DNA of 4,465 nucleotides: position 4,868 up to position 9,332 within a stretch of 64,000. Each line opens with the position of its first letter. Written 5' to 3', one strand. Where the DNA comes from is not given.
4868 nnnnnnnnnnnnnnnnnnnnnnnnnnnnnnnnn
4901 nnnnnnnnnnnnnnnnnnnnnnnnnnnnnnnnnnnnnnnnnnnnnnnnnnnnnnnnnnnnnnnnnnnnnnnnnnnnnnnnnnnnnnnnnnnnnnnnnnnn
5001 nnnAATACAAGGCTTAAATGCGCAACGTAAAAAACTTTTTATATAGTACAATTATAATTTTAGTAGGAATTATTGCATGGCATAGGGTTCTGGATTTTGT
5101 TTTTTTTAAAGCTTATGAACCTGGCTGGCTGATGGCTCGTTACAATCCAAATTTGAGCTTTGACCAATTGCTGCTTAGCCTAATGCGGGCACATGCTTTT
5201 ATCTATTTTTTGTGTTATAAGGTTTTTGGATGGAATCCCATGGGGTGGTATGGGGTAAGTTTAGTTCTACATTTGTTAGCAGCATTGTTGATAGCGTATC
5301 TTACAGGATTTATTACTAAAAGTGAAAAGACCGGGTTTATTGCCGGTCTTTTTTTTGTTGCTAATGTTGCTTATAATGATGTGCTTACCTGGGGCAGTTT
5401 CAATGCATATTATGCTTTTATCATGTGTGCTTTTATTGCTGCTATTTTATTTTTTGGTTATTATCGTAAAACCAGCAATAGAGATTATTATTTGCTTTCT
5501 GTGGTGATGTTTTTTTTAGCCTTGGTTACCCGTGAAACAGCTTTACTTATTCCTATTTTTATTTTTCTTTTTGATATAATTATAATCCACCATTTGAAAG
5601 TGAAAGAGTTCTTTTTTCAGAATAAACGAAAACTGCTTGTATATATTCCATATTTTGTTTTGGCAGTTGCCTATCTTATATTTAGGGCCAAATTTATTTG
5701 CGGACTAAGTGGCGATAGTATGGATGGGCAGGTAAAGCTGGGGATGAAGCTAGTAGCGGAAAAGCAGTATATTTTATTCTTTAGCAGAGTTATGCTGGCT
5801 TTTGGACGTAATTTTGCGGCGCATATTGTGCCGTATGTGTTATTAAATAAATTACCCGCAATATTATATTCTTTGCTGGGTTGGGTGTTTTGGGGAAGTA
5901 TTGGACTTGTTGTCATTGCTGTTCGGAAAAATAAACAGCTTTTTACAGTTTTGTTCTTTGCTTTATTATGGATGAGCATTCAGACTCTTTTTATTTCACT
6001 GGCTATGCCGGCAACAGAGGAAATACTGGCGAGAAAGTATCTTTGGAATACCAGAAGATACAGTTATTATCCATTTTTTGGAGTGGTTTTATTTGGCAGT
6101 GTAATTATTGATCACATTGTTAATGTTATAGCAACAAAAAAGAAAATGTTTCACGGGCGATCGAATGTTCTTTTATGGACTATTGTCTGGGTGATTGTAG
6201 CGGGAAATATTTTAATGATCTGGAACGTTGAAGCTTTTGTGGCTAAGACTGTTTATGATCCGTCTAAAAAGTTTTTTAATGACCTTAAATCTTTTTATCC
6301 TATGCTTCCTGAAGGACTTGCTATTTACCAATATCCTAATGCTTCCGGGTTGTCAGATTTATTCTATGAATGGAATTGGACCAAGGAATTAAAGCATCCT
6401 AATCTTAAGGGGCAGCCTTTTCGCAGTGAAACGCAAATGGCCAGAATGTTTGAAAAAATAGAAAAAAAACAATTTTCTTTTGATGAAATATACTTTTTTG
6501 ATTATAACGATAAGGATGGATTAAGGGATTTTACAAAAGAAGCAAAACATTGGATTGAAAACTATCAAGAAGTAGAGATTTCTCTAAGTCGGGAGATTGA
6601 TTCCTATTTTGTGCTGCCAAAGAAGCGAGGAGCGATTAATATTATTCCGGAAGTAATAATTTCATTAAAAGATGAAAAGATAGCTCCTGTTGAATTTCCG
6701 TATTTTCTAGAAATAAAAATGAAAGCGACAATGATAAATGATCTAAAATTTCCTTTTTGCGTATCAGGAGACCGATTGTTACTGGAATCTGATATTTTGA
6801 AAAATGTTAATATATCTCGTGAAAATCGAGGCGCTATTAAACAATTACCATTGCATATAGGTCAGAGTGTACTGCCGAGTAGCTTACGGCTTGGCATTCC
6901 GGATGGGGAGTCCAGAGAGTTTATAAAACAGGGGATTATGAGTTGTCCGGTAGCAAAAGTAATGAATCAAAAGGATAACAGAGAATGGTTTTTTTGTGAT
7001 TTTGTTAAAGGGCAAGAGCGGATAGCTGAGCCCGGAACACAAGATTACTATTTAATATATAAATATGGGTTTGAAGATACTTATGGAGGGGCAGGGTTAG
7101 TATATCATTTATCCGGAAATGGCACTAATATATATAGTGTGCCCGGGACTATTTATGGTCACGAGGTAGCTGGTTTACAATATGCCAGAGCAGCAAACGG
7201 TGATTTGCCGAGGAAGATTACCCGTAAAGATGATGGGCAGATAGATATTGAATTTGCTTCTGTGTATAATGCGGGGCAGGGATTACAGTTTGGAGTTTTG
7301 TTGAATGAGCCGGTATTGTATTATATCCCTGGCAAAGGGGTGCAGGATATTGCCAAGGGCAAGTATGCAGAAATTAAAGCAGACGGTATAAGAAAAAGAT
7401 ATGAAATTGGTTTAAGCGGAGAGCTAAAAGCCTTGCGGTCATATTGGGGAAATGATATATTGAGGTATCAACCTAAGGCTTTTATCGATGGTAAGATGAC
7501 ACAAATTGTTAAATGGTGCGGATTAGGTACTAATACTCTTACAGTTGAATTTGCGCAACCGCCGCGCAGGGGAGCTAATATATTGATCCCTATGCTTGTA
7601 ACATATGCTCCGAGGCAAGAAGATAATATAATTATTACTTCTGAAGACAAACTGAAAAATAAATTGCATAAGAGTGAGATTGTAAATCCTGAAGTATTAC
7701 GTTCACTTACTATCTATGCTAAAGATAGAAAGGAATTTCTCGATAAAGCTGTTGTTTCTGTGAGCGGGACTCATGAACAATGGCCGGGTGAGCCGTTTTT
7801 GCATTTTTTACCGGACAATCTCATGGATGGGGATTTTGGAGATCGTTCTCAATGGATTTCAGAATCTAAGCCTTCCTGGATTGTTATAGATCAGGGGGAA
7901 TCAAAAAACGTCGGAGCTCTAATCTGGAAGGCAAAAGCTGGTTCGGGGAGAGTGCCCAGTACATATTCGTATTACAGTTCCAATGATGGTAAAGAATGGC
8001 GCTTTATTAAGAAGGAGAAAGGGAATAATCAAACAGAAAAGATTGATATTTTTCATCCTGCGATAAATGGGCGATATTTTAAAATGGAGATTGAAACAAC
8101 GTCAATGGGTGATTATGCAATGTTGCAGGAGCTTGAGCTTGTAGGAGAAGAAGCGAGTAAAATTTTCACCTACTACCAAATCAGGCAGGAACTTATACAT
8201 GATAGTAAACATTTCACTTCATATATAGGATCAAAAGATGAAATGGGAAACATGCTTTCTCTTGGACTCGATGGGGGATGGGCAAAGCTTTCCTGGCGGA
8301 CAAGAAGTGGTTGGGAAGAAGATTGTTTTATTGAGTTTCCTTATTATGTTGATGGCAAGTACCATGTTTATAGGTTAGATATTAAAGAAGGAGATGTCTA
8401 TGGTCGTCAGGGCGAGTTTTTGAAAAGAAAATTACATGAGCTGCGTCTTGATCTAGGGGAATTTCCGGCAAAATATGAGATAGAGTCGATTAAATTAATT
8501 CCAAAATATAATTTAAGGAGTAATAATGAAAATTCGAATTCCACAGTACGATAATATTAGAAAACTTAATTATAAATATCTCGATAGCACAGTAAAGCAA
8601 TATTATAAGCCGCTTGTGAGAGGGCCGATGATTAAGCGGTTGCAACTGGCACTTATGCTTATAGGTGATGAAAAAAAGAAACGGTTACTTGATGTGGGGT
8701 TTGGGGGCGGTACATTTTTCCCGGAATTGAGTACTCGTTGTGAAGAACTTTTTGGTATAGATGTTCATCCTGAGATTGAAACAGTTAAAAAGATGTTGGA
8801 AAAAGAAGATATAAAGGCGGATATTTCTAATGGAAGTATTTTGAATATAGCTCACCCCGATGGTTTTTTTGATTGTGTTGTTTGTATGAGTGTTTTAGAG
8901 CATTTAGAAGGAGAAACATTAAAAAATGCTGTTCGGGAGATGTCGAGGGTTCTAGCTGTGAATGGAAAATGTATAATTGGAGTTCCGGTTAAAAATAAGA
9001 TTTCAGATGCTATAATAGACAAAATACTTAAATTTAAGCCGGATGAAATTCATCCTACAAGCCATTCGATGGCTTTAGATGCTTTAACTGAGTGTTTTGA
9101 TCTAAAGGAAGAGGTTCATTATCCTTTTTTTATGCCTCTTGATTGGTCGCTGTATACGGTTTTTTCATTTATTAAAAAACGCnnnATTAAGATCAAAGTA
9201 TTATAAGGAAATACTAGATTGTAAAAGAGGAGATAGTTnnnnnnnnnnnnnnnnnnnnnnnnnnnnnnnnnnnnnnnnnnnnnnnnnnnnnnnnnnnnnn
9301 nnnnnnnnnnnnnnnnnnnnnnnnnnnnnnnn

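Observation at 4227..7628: Conserved ~245-aa soluble domain duplicated between two adjacent giant membrane proteins (two ~740-bp DNA copies 2.7 kb apart)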

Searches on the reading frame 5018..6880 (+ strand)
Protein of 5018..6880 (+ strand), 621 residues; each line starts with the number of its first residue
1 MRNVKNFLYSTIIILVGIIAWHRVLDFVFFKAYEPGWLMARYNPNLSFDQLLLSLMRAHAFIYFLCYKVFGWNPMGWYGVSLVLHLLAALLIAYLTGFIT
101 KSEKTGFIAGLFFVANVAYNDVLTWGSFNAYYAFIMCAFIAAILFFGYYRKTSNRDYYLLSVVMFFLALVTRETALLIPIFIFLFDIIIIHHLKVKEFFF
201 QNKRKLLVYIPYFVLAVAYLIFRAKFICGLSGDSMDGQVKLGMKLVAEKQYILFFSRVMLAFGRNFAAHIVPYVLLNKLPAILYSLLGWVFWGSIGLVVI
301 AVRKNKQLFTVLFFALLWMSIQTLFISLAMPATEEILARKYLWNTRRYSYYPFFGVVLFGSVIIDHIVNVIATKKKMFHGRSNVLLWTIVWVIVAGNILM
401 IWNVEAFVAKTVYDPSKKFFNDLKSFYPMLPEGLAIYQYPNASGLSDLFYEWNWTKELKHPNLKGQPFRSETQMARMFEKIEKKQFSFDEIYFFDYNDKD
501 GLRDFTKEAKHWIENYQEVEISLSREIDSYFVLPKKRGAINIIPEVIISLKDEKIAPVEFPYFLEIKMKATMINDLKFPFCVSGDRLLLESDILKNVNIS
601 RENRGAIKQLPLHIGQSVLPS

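Call 59: find_homologous_proteins(query=window:5018-6880:+, max_evalue=0.001)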
Query window:5018-6880:+ (621 aa): 19 proteins with E <= 0.001 among 8000 candidates.
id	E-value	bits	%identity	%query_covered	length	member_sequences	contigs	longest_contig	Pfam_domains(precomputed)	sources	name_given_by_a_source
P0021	2.7e-150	520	43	95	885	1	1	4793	PF00754.32,PF22633.4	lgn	-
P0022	3.7e-126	440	47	73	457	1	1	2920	-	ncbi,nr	ncbi:hypothetical protein KKG20_05665, partial [bacterium]|nr:hypothetical protein [bacterium]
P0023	1.4e-104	369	35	91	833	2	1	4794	PF00754.32,PF22633.4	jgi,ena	-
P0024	4.1e-100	354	33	91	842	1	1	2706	PF00754.32,PF22633.4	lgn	-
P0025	1.2e-98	350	35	96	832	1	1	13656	PF00754.32,PF22633.4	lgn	-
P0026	5.9e-98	347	38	91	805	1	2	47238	PF00754.32,PF22633.4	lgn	-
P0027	1.6e-97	346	32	91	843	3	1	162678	PF00754.32,PF22633.4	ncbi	ncbi:MAG: discoidin domain-containing protein [Patescibacteria group bacterium]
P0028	4.5e-97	344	33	91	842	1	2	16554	PF00754.32,PF22633.4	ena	-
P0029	1.0e-96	343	34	94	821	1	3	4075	PF00754.32,PF22633.4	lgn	-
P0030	5.6e-96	341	33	91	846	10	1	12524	PF00754.32,PF22633.4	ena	-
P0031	2.7e-95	338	32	91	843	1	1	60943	PF00754.32,PF22633.4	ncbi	-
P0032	2.7e-94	335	33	96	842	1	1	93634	PF00754.32,PF22633.4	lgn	-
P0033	1.0e-93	333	36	85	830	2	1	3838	PF00754.32,PF22633.4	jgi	-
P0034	1.0e-85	307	34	92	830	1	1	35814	PF00754.32,PF22633.4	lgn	-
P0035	3.7e-85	305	32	82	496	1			-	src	-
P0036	2.4e-79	286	32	88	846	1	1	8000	PF00754.32,PF22633.4,PF13231.13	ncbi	-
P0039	2.0e-4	38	26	26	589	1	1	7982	PF25063.1,PF13431.13,PF23914.2,PF13414.13,PF13176.13,PF13428.13,PF13374.13,PF14559.13,PF24575.2,PF13371.13,PF17874.8,PF00515.35,PF12895.14,PF13424.13,PF13432.13,PF13181.13,PF07719.24,PF13174.13,PF13231.13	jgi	jgi:tetratricopeptide (TPR) repeat protein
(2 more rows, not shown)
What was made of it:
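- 6818..7702 (+): B residues about 601-895: the segment absent from all eight aligned B-family homologues, that is, the insertion. It includes short junction linkers. All 14 full-length B-family hits are 805-885 aa (call 59).
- Closest known: Protein O-mannosyltransferase/ArnT-type GT-C families. Same: One B-family member has a precomputed PMT_2 hit (call 59).
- Fourteen are full length (805-885 aa) and all of those carry F5/8 type C (call 59).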

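Call 62: find_encoding_contigs(protein=P0027, flank=10000, max_places=1)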
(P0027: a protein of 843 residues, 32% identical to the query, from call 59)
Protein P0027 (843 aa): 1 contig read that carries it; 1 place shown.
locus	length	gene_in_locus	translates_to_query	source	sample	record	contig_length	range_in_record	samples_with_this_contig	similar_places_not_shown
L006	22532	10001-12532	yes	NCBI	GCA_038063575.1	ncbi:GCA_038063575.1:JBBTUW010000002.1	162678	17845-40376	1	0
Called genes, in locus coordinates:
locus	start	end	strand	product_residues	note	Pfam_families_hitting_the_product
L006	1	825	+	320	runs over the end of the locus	PF01370:Epimerase, PF02719:Polysacc_synt_2 (faint), PF01073:3Beta_HSD, PF07993:NAD_binding_4, PF13460:NAD_binding_10, PF16363:GDP_Man_Dehyd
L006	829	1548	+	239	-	PF01209:Ubie_methyltran (faint), PF05148:Methyltransf_8, PF13489:Methyltransf_23, PF07021:MetW, PF08241:Methyltransf_11, PF08242:Methyltransf_12 (faint), PF13649:Methyltransf_25, PF13847:Methyltransf_31 (weak)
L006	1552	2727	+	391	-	PF01041:DegT_DnrJ_EryC1, PF01053:Cys_Met_Meta_PP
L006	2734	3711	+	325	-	PF01073:3Beta_HSD, PF01370:Epimerase, PF02719:Polysacc_synt_2 (weak), PF05368:NmrA (weak), PF16363:GDP_Man_Dehyd, PF07993:NAD_binding_4, PF13460:NAD_binding_10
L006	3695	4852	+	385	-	PF00534:Glycos_transf_1, PF13692:Glyco_trans_1_4, PF26337:Gtf3_C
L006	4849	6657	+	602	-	-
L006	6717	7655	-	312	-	PF01073:3Beta_HSD, PF01370:Epimerase, PF02719:Polysacc_synt_2 (weak), PF04321:RmlD_sub_bind, PF16363:GDP_Man_Dehyd, PF07993:NAD_binding_4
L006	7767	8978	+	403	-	PF00155:Aminotran_1_2 (weak), PF01053:Cys_Met_Meta_PP, PF01041:DegT_DnrJ_EryC1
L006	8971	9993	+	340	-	PF00535:Glycos_transf_2, PF10111:Glyco_tranf_2_2, PF13506:Glyco_transf_21 (weak), PF13641:Glyco_tranf_2_3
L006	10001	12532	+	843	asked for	PF00754:F5_F8_type_C, PF22633:F5_F8_type_C_2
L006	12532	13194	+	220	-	PF05401:NodS (weak), PF13489:Methyltransf_23, PF02353:CMAS, PF13847:Methyltransf_31, PF08241:Methyltransf_11, PF08242:Methyltransf_12, PF13649:Methyltransf_25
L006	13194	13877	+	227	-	PF00535:Glycos_transf_2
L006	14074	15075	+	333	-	PF00535:Glycos_transf_2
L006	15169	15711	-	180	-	PF18915:DUF5667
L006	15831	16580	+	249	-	PF01209:Ubie_methyltran (weak), PF03848:TehB (faint), PF13489:Methyltransf_23, PF06325:PrmA (weak), PF13847:Methyltransf_31, PF08241:Methyltransf_11, PF08242:Methyltransf_12, PF13649:Methyltransf_25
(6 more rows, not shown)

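Call 63: find_encoding_contigs(protein=P0026, flank=10000, max_places=1)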
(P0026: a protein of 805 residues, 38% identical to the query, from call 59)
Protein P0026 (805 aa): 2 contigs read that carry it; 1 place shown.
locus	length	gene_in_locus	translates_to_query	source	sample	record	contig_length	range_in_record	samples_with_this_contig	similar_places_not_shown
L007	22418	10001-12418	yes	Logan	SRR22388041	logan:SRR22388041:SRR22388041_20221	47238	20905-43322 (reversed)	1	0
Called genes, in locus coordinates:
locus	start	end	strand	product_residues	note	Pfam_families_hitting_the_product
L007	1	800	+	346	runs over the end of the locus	PF13439:Glyco_transf_4, PF13579:Glyco_trans_4_4, PF20706:GT4-conflict (weak), PF00534:Glycos_transf_1, PF13692:Glyco_trans_1_4, PF13524:Glyco_trans_1_2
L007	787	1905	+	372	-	-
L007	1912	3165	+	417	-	PF01943:Polysacc_synt, PF13440:Polysacc_synt_3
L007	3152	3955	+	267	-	PF13641:Glyco_tranf_2_3 (weak), PF00535:Glycos_transf_2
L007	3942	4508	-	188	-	PF18915:DUF5667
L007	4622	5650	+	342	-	PF01073:3Beta_HSD, PF01370:Epimerase, PF02719:Polysacc_synt_2, PF04321:RmlD_sub_bind (weak), PF07993:NAD_binding_4, PF16363:GDP_Man_Dehyd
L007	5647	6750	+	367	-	PF13439:Glyco_transf_4, PF20706:GT4-conflict, PF00534:Glycos_transf_1, PF13692:Glyco_trans_1_4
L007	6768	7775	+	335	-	PF00535:Glycos_transf_2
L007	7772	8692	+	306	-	PF01073:3Beta_HSD, PF01370:Epimerase, PF02719:Polysacc_synt_2, PF04321:RmlD_sub_bind, PF16363:GDP_Man_Dehyd, PF07993:NAD_binding_4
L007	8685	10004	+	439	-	PF01041:DegT_DnrJ_EryC1, PF01212:Beta_elim_lyase (weak), PF00155:Aminotran_1_2, PF00266:Aminotran_5 (weak), PF01053:Cys_Met_Meta_PP (weak)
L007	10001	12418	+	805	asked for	PF00754:F5_F8_type_C, PF22633:F5_F8_type_C_2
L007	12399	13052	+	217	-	PF01209:Ubie_methyltran (weak), PF13489:Methyltransf_23, PF02353:CMAS (weak), PF13847:Methyltransf_31, PF08241:Methyltransf_11, PF08242:Methyltransf_12, PF13649:Methyltransf_25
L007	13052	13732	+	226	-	PF00535:Glycos_transf_2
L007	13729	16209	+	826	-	PF00754:F5_F8_type_C, PF22633:F5_F8_type_C_2 (weak)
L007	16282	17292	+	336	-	PF01073:3Beta_HSD, PF01370:Epimerase, PF02719:Polysacc_synt_2, PF04321:RmlD_sub_bind, PF16363:GDP_Man_Dehyd, PF07993:NAD_binding_4 (weak)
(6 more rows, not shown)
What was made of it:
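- Closest known: Discoidin / F5/8 type C. Same: B also shares their downstream cassette of methyltransferase and GT2 (calls 62, 63).
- The cassette of B-family gene, methyltransferase and small GT2 is conserved (calls 62, 63). The downstream cassette of methyltransferase and GT2 is syntenic with those homologues (calls 62, 63).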

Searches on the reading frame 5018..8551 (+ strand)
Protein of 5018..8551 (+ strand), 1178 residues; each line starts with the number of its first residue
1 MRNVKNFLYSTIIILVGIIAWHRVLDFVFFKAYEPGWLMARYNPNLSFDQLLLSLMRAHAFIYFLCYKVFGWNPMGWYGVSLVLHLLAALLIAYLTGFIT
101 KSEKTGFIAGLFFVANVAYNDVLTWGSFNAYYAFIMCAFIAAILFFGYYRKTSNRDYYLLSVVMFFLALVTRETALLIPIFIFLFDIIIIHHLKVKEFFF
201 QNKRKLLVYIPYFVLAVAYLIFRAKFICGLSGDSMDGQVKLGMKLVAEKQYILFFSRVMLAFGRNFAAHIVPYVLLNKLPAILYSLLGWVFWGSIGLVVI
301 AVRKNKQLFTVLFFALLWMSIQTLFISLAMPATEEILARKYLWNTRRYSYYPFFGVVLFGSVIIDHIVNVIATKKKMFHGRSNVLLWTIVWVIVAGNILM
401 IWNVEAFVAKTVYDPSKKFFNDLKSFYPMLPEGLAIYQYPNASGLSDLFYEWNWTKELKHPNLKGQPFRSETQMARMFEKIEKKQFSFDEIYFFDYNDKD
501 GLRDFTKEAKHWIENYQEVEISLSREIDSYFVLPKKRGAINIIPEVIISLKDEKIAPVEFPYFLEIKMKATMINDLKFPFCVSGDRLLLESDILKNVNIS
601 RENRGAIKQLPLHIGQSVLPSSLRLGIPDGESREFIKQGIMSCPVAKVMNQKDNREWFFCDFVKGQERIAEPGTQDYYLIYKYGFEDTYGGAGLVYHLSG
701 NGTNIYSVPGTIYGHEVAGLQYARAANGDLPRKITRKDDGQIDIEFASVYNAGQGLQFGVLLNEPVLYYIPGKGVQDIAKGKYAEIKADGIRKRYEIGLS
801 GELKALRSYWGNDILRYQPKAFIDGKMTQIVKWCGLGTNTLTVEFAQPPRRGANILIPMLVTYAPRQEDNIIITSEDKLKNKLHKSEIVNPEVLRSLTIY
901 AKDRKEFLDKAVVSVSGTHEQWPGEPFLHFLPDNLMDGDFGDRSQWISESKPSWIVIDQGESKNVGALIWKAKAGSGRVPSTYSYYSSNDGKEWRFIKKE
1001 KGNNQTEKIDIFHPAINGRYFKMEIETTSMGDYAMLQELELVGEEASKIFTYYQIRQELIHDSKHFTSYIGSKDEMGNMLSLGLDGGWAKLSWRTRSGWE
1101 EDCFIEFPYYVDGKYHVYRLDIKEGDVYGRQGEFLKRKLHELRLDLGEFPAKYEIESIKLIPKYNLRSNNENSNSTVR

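Call 7: search_protein_families(library=pfam, proteins=[window:5018-8551:+], max_evalue=0.01)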
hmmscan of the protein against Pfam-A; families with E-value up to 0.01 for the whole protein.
window:5018-8551:+ (1178 aa): 2 families
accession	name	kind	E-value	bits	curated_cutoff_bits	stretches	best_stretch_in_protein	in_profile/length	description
PF00754.31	F5_F8_type_C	-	8.7e-13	49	28.2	1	931-1038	13-126/127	F5/8 type C domain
PF22633.2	F5_F8_type_C_2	-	2.7e-06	28.3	27.8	1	934-1023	1-91/91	NedA-like, galactose-binding domain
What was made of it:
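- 7808..8131 (+): B residues 931-1038: F5/8 type C (discoidin, CBM32-like) domain, native to the B family. Pfam PF00754 at 8.7e-13 and PF22633 (call 7).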

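Call 9: search_protein_families(library=ncbifam, proteins=[window:5018-8551:+], max_evalue=1)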
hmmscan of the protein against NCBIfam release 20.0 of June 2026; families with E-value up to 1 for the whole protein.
window:5018-8551:+ (1178 aa): 0 families

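Call 66: search_solved_structures(query=A5, max_evalue=1)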
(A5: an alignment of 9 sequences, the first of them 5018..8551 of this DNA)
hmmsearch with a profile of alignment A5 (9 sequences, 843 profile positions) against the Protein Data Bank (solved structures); distinct sequences matched with E-value up to 1: 65 (the best 60 are shown).
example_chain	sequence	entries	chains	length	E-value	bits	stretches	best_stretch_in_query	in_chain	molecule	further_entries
9s56_A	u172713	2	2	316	2.3e-08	36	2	623-705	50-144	Neuropilin-1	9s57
8c5g_A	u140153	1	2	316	2.3e-08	36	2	623-705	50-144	Neuropilin-1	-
2l9l_A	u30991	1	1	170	2.3e-08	36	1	613-697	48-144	Lactadherin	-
2qqi_A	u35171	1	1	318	2.3e-08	36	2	623-705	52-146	Neuropilin-1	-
9eou_A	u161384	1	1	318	2.3e-08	36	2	623-705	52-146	Neuropilin-1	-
2jd9_A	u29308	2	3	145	3.3e-08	35.5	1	592-716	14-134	YECBM32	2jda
3f2z_A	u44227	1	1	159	5.1e-08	34.9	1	589-716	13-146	uncharacterized protein BF3579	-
2qqm_A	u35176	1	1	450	7.4e-08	34.4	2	623-705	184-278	Neuropilin-1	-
7nsn_A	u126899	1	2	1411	1.6e-07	33.2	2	560-706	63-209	GH92 alpha-1,2-mannosidase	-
2orx_A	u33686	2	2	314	1.5e-06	30.1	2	623-698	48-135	Neuropilin-1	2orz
3bn6_A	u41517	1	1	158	2.2e-06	29.5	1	613-697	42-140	Lactadherin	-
2pqs_A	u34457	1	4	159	2.2e-06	29.5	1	613-697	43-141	Lactadherin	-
4a42_A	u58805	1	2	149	2.3e-06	29.4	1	607-700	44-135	ALPHA-N-ACETYLGLUCOSAMINIDASE FAMILY PROTEIN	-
7m0r_E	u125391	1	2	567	4.2e-06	28.6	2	623-698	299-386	Neuropilin-1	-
4gz9_A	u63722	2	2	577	4.2e-06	28.5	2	623-698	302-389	Neuropilin-1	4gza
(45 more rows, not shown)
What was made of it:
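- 7808..8131 (+): PDB CBM32 and neuropilin hits with the family profile (call 66).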

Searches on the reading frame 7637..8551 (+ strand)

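Call 19: search_protein_families(library=pfam, proteins=[window:7637-8551:+], max_evalue=10)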
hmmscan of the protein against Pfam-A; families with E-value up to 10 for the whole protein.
window:7637-8551:+ (305 aa): 2 families
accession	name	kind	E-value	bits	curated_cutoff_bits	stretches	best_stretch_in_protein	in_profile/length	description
PF00754.31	F5_F8_type_C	-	1.3e-13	51.7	28.2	1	58-165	13-126/127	F5/8 type C domain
PF22633.2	F5_F8_type_C_2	-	1.8e-07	32.1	27.8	1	61-150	1-91/91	NedA-like, galactose-binding domain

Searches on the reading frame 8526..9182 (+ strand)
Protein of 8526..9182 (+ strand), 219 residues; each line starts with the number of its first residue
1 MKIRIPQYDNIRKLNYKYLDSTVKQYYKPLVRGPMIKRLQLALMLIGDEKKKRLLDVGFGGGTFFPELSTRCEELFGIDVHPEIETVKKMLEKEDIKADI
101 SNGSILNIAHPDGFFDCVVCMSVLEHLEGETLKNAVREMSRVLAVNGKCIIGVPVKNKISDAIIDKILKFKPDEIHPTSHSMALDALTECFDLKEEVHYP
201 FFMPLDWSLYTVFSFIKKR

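Call 7: search_protein_families(library=pfam, proteins=[window:8526-9182:+], max_evalue=0.01)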
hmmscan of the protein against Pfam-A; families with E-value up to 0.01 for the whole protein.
window:8526-9182:+ (219 aa): 8 families
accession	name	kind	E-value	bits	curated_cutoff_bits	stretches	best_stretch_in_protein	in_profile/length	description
PF08241.18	Methyltransf_11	-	2.5e-17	63.7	21.2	1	55-151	1-95/95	Methyltransferase domain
PF13649.12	Methyltransf_25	-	4.9e-15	56.4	27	1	55-147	2-97/97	Methyltransferase domain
PF13489.12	Methyltransf_23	-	3.8e-10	40.2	27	1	43-156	13-121/164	Methyltransferase domain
PF08242.18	Methyltransf_12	-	2.1e-08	35.2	30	1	55-148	1-97/98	Methyltransferase domain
PF13847.12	Methyltransf_31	-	1.3e-07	31.9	27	1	49-155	2-113/145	Methyltransferase domain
PF05401.17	NodS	-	5.4e-06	26.8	24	1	41-155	34-148/201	Nodulation protein S (NodS)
PF02353.26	CMAS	-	0.002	17.9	27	1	40-180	52-194/273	Mycolic acid cyclopropane synthetase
PF05219.18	DREV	-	0.0032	17.1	26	1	47-152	91-187/265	DREV methyltransferase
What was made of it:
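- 8526..9185 (+): Class I methyltransferase (219 aa), the first gene of the conserved cassette downstream of B-family genes. Call 7.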
